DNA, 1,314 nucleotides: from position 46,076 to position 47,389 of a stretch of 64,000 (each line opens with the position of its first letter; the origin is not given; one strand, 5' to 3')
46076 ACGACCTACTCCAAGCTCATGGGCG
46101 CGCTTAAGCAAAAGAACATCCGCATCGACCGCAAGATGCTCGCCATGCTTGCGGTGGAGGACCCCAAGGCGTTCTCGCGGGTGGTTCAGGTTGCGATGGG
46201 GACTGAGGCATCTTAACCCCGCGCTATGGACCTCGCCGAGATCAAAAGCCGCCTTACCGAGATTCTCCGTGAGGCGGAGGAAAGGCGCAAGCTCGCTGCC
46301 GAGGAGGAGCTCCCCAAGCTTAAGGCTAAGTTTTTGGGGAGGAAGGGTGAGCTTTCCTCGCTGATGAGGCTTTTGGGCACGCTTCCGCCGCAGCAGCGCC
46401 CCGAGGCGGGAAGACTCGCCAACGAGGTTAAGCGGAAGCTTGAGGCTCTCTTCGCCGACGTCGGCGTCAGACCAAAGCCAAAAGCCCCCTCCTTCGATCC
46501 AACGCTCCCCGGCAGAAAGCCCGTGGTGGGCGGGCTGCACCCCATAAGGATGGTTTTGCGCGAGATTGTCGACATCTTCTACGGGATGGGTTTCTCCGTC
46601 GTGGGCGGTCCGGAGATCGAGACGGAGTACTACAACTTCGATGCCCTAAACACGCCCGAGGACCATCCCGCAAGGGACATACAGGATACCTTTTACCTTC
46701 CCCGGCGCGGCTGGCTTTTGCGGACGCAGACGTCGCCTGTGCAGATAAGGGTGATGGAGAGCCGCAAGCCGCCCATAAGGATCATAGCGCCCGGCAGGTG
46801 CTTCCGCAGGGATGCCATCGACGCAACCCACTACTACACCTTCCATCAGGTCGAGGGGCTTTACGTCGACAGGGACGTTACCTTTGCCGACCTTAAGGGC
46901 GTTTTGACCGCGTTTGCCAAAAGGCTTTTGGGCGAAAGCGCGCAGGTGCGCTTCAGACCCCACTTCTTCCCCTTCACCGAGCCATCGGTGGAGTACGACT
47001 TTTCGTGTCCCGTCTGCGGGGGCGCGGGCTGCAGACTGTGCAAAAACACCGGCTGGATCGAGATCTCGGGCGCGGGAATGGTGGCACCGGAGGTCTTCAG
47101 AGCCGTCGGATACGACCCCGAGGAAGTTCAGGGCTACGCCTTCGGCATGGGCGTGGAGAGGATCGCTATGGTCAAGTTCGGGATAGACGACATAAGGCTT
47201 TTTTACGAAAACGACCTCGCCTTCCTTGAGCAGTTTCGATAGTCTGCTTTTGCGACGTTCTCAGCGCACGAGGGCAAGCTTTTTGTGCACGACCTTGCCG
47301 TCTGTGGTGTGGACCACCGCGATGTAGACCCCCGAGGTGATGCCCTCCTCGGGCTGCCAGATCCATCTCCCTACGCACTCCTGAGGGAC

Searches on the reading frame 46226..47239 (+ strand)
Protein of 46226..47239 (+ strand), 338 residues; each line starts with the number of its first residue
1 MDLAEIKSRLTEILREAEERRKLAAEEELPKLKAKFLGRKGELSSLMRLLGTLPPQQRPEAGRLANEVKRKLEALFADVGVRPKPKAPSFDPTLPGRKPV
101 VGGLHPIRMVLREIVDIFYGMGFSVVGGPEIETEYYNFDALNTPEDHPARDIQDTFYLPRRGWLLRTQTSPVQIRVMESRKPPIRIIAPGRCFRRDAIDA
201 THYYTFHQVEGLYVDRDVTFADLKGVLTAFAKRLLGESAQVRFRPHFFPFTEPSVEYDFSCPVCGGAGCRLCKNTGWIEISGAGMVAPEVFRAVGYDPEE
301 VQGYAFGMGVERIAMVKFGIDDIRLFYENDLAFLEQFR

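Call 16: find_related_loci(query=window:46226-47239:+, collection=genome_contigs, flank=10000)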
Query window:46226-47239:+ (338 aa) in genome_contigs; peptide patterns used: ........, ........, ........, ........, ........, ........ (x = any residue, [..] = any of these).
599 stretches matched a pattern (row limit reached: there are more); 564 encode a relative of the query (tblastn E <= 1e-3); the best 80 are kept; 80 distinct loci.
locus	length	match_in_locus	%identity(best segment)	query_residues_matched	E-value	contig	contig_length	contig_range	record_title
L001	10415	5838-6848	74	1-337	8e-174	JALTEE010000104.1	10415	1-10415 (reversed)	MAG: bacterium isolate S014_metabat2_scaf2bin.008 S014_NODE_1964_length_10415_cov_2.175933, whole genome shotgun sequenc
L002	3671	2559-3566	66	1-338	2e-156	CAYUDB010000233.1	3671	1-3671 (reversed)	MAG TPA_asm: uncultured bacterium isolate SRP220891_co1_1 genome assembly, contig: NODE_51659_length_3671_cov_6.357577,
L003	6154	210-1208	65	9-337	5e-144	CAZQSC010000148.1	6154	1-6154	MAG TPA_asm: uncultured bacterium isolate SRP338002_co1_79 genome assembly, contig: NODE_11802_length_6154_cov_4.750779,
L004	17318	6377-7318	66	27-338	1e-143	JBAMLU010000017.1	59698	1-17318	MAG: bacterium isolate MAG13 ExploCarb_3808S_S2_142_length_59698_cov_3, whole genome shotgun sequence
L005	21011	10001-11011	62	1-337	2e-136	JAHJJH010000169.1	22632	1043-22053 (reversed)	MAG: Verrucomicrobia bacterium isolate Modern_marine_rock_biofilm.mb.29 Modern_marine_rock.mb.29_k141_422675, whole geno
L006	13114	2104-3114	59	6-337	4e-135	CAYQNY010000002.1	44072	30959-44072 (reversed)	MAG TPA_asm: uncultured Verrucomicrobiota bacterium isolate binchicken_co47_169 genome assembly, contig: NODE_525_length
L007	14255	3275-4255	58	14-338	3e-131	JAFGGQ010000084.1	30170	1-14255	MAG: bacterium isolate Zod_Metabat.1399 k87_6287544, whole genome shotgun sequence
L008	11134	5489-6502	58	8-337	2e-131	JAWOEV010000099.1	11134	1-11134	MAG: Lentisphaeria bacterium isolate BLK5-3.bin.99 k191_1953303, whole genome shotgun sequence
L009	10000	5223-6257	60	3-337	2e-131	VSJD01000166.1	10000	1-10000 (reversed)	MAG: Kiritimatiellaeota bacterium isolate MMG_102_bin48 contig00072.9, whole genome shotgun sequence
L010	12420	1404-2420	59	3-337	2e-131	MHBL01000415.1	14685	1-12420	MAG: Lentisphaerae bacterium RIFOXYA12_64_32 RifOxyA12_Lentisphaerae_64_32_updatedv2_472, whole genome shotgun sequence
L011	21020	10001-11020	60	1-337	4e-131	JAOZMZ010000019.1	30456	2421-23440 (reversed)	MAG: Kiritimatiellia bacterium isolate GMC4_bin_25 GMC4_1015_length_30456_cov_9.276734, whole genome shotgun sequence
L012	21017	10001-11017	58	10-337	3e-130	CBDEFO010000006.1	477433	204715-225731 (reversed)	MAG: Candidatus Latescibacterota bacterium isolate a4066e80-b4ac-45ed-9db6-0889b3e81570 genome assembly, contig: contig_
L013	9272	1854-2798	63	27-337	4e-129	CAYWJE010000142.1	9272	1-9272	MAG TPA_asm: uncultured Verrucomicrobiota bacterium isolate binchicken_co139_732 genome assembly, contig: NODE_17308_len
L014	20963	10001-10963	61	21-337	1e-128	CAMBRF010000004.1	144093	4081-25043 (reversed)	MAG: PVC group bacterium isolate MiH-14oct19-80 genome assembly, contig: MiH-14oct19-C70, whole genome shotgun sequence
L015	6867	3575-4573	57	2-338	8e-127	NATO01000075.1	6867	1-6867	MAG: candidate division Zixibacteria bacterium 4484_93 ex4484_93_scaffold_11229, whole genome shotgun sequence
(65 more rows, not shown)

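Call 46: list_cluster_members(proteins=[P0001, window:47261-49498:-, window:46226-47239:+, window:29824-32433:-])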
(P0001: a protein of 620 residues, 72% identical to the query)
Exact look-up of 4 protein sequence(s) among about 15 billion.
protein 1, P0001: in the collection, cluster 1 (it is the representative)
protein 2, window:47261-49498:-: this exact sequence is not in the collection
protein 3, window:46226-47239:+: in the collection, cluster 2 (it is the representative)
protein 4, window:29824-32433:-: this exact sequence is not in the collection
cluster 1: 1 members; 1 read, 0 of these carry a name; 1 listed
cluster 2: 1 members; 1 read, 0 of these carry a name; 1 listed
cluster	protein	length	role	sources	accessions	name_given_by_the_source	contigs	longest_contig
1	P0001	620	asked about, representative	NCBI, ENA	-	-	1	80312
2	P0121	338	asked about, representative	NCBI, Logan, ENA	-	-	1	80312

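Call 59: find_encoding_contigs(protein=window:46226-47239:+, flank=10000, max_places=10)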
Protein window:46226-47239:+ (338 aa): no gene with exactly this product is on record in the collection.
